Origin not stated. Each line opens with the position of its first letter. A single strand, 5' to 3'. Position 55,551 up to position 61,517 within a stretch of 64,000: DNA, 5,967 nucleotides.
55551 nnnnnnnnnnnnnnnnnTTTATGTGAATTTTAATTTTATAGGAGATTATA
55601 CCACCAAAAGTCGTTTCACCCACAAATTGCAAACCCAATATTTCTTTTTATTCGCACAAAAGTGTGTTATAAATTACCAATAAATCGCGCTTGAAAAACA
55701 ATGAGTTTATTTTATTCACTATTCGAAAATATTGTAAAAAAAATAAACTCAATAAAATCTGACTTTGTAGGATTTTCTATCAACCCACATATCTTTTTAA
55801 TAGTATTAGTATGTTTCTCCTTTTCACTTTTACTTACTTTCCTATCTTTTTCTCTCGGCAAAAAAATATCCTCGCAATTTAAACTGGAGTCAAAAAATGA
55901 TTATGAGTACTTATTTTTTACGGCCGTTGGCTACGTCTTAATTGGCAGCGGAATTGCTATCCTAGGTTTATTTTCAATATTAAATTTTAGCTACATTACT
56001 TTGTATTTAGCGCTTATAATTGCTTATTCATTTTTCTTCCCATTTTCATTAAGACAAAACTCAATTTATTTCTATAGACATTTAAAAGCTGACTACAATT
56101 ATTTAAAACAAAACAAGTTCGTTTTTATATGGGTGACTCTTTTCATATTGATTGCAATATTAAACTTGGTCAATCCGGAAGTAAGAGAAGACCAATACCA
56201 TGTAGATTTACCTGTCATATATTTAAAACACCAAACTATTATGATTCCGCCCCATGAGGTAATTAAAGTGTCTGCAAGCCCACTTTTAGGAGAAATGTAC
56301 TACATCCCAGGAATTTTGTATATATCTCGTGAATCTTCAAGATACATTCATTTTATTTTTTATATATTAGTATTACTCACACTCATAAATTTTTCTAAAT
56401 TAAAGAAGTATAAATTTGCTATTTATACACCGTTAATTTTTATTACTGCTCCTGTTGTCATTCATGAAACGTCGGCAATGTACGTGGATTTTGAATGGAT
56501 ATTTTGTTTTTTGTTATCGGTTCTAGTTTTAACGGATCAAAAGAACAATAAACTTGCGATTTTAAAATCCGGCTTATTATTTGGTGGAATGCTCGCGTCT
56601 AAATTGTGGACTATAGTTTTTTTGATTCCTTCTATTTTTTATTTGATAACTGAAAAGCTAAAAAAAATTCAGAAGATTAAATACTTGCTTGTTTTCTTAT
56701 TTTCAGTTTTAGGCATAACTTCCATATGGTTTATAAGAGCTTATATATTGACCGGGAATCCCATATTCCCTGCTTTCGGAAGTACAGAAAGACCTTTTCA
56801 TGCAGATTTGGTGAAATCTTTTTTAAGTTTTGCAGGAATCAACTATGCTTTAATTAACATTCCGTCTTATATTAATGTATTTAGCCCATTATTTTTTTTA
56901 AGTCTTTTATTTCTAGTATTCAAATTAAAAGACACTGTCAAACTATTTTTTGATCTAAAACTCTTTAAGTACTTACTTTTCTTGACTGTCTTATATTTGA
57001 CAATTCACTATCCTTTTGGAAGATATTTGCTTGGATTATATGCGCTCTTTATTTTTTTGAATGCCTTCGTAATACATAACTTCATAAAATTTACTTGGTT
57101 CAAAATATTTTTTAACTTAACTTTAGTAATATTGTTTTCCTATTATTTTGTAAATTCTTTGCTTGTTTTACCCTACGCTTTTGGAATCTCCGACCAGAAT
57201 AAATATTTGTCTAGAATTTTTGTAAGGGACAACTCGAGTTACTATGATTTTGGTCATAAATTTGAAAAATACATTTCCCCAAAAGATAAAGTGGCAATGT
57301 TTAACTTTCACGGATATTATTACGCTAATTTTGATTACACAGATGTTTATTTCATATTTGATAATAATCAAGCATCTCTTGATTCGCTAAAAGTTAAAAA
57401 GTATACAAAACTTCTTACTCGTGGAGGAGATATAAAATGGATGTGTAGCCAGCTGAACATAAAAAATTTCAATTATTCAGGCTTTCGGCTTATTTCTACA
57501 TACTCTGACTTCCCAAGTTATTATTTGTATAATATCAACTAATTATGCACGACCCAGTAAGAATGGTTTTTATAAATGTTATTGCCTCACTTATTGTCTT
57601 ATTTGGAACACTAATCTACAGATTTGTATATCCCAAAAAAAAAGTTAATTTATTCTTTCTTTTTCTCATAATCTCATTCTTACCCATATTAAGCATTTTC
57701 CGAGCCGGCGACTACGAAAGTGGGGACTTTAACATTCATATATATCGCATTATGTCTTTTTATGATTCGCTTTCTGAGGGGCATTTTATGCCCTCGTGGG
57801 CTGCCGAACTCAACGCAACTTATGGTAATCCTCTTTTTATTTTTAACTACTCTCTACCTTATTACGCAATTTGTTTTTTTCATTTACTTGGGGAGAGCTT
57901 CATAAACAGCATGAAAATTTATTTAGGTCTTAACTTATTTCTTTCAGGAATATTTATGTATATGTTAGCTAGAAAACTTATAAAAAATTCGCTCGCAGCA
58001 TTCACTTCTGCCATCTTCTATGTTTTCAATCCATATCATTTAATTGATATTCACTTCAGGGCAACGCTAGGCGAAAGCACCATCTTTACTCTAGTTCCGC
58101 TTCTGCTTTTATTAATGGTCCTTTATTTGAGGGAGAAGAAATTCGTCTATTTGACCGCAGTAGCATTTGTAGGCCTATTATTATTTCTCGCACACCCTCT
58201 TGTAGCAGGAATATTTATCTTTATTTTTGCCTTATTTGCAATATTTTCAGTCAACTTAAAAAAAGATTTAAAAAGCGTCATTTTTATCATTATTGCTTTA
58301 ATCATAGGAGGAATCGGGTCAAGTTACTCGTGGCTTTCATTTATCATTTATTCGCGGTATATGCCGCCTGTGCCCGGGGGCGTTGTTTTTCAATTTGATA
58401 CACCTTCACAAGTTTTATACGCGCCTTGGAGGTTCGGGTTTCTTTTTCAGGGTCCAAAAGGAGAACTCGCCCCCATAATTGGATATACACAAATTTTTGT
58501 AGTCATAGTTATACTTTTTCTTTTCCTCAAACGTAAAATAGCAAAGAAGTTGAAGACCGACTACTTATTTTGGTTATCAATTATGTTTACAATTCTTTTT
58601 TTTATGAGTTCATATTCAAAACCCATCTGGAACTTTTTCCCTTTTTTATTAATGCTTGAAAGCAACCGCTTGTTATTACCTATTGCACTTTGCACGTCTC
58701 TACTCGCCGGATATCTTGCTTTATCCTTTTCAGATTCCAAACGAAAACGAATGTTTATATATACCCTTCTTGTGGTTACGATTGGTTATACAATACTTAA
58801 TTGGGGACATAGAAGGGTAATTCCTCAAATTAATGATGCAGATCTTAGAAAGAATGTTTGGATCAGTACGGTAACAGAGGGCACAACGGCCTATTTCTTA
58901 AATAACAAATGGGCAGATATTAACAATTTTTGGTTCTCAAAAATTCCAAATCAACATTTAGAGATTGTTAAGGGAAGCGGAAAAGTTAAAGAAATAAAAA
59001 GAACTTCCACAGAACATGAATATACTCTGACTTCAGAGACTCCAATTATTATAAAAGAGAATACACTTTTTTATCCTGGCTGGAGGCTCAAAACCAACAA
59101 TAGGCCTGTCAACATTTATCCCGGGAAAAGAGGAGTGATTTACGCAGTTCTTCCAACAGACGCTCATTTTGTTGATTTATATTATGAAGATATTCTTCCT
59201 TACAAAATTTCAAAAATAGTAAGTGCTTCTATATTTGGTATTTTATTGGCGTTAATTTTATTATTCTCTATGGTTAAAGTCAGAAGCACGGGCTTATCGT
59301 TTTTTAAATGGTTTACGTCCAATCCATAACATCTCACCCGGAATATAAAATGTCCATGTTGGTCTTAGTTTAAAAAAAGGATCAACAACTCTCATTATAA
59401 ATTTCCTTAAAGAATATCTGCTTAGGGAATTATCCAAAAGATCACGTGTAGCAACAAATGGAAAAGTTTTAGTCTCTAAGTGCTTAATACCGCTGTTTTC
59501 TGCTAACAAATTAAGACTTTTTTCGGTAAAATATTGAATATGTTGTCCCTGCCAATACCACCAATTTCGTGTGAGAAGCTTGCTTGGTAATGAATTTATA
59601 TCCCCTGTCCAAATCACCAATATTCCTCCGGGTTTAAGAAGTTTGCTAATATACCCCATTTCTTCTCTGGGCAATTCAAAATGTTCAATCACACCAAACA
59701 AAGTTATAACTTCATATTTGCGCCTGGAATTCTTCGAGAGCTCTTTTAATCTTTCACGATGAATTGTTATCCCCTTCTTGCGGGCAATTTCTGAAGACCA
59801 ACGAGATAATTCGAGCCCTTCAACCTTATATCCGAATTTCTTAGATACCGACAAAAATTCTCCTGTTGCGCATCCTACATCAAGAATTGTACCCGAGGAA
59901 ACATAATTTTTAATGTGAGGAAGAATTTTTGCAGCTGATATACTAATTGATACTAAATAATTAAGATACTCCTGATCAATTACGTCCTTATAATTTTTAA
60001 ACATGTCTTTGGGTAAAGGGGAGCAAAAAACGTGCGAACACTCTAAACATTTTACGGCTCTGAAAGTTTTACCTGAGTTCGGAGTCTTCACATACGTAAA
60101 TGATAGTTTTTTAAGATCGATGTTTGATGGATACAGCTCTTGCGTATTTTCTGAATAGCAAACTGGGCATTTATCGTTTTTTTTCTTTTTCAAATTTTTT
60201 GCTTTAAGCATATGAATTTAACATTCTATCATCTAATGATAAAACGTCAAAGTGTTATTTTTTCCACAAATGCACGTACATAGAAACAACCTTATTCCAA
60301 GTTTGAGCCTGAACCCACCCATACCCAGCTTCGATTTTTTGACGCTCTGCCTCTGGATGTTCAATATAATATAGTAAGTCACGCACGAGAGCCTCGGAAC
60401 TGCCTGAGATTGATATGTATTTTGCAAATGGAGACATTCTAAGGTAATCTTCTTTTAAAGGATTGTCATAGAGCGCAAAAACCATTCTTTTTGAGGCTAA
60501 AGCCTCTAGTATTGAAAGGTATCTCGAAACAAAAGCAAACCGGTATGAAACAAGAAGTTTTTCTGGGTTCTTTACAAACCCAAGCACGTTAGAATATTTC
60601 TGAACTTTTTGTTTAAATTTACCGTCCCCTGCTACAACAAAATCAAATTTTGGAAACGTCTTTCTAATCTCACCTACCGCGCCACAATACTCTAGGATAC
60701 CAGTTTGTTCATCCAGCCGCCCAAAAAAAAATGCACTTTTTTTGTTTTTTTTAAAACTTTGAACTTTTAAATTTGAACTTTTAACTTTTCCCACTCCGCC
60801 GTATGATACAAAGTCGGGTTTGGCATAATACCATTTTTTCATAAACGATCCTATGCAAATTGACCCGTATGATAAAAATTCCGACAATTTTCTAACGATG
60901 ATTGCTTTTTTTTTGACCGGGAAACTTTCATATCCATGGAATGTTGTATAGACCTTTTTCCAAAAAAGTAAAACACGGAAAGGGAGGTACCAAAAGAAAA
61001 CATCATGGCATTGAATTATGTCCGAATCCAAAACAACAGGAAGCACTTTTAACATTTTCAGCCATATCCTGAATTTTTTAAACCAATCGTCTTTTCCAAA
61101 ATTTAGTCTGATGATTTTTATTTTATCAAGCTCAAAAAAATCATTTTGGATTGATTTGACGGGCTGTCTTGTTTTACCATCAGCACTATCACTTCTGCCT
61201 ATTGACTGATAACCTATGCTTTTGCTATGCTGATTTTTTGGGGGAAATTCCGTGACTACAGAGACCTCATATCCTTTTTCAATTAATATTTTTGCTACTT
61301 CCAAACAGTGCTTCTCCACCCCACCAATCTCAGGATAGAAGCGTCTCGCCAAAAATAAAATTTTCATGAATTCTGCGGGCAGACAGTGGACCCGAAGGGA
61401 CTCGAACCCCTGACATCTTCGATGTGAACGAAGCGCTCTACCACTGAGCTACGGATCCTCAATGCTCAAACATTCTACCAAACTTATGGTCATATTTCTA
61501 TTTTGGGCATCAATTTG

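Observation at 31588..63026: A 31-kb envelope-glycosylation island with at least nine paralogous GT-C (PMT/ArnT-like) membrane glycosyltransferases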

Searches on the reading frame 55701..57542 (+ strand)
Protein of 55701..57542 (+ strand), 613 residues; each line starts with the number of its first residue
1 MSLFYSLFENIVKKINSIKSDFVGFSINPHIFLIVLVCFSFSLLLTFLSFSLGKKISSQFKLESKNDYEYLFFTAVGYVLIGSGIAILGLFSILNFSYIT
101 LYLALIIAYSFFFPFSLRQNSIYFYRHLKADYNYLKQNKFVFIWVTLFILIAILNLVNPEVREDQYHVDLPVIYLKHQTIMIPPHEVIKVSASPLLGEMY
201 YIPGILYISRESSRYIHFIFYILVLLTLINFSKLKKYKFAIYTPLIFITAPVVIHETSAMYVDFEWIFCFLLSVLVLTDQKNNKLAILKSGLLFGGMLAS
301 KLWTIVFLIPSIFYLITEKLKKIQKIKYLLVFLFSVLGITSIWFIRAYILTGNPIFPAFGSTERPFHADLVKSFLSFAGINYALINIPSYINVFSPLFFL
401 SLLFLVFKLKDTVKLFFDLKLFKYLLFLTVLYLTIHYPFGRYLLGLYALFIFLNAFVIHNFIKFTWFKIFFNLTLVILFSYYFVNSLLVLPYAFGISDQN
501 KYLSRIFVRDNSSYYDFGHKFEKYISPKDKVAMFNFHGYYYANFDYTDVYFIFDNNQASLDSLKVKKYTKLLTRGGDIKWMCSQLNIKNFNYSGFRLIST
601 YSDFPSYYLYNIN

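Call 3: search_protein_families(library=pfam, proteins=[window:55701-57542:+], max_evalue=0.01)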
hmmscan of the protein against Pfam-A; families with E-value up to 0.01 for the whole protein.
window:55701-57542:+ (613 aa): 0 families

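Call 8: search_protein_families(library=ncbifam, proteins=[window:55701-57542:+], max_evalue=1)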
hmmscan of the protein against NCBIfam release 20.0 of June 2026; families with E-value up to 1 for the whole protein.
window:55701-57542:+ (613 aa): 3 families
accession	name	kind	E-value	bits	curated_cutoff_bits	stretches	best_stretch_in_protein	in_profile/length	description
NF047510.1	LIC_10190_fam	subfamily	3.2e-06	26.2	100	2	220-357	174-312/424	LIC_10190 family membrane protein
NF004927.0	PRK06286.1-2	equivalog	0.032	14.6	138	1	303-358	7-64/87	putative monovalent cation/H+ antiporter subunit G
NF002596.0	PRK02251.2-2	equivalog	0.25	11.3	114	0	332-361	19-48/69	cell division protein CrgA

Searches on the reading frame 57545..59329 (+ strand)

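Call 3: search_protein_families(library=pfam, proteins=[window:57545-59329:+], max_evalue=0.01)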
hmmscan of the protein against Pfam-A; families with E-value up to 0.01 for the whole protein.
window:57545-59329:+ (594 aa): 1 family
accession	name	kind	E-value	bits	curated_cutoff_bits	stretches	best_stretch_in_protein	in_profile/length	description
PF10131.15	PTPS_related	-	2.2e-09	36.8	26.4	1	103-399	6-286/621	6-pyruvoyl-tetrahydropterin synthase related domain; membrane protein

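Call 8: search_protein_families(library=ncbifam, proteins=[window:57545-59329:+], max_evalue=1)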
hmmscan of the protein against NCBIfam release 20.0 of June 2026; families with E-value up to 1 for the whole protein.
window:57545-59329:+ (594 aa): 0 families

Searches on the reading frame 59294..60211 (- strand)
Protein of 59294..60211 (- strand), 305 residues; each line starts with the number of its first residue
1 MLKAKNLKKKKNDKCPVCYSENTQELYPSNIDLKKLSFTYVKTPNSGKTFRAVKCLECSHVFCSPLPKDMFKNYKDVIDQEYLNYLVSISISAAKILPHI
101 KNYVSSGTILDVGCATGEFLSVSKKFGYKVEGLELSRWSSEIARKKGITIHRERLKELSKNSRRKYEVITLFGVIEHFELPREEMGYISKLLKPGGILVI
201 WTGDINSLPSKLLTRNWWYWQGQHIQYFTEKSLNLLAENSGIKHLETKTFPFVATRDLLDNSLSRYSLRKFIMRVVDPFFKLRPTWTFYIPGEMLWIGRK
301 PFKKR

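Call 5: search_protein_families(library=pfam, proteins=[window:59294-60211:-], max_evalue=0.01)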
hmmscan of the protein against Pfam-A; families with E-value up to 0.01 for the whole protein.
window:59294-60211:- (305 aa): 7 families
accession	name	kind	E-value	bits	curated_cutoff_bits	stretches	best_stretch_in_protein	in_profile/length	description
PF13489.12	Methyltransf_23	-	5.7e-27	94.9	27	1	105-243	22-160/164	Methyltransferase domain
PF13649.12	Methyltransf_25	-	3.9e-09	37.5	27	1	109-196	1-97/97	Methyltransferase domain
PF08241.18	Methyltransf_11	-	4e-09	37.4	21.2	1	110-200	1-95/95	Methyltransferase domain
PF08242.18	Methyltransf_12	-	4.6e-09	37.3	30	1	110-198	1-98/98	Methyltransferase domain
PF13847.12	Methyltransf_31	-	6e-08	32.9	27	1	107-213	5-123/145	Methyltransferase domain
PF07021.18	MetW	-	0.00066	19.8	21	1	100-183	7-93/193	Methionine biosynthesis protein MetW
PF02353.26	CMAS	-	0.0042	16.9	27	1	108-201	65-165/273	Mycolic acid cyclopropane synthetase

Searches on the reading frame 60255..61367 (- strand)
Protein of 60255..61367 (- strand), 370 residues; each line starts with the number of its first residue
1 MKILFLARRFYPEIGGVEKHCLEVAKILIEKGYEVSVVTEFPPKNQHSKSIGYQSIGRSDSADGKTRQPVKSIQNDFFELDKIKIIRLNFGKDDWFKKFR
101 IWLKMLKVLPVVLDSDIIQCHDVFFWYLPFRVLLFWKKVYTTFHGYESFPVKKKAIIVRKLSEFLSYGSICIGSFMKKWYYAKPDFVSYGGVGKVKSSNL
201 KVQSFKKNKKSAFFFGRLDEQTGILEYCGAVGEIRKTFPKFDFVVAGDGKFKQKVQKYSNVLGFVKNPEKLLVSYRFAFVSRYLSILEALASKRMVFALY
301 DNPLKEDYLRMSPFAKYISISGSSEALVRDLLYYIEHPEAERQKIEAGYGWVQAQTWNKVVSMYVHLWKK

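Call 5: search_protein_families(library=pfam, proteins=[window:60255-61367:-], max_evalue=0.01)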
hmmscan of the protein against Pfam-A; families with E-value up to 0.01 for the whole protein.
window:60255-61367:- (370 aa): 3 families
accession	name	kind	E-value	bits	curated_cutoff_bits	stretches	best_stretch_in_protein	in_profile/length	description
PF13439.12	Glyco_transf_4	-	3e-08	34.3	28.5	1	14-159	1-124/170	Glycosyltransferase Family 4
PF00534.26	Glycos_transf_1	-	1.2e-05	25.3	26.4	1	201-349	7-170/172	Glycosyl transferases group 1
PF13692.12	Glyco_trans_1_4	-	0.00013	22.7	27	1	211-297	3-104/142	Glycosyl transferases group 1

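Call 53: search_protein_families(library=ncbifam, proteins=[window:60255-61367:-], max_evalue=0.00001)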
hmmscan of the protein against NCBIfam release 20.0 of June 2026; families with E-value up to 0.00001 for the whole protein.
window:60255-61367:- (370 aa): 1 family
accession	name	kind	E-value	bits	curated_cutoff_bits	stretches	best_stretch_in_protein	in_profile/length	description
NF007640.0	PRK10307.1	subfamily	7.2e-07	28.4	276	0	1-44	1-44/411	WcaI family glycosyltransferase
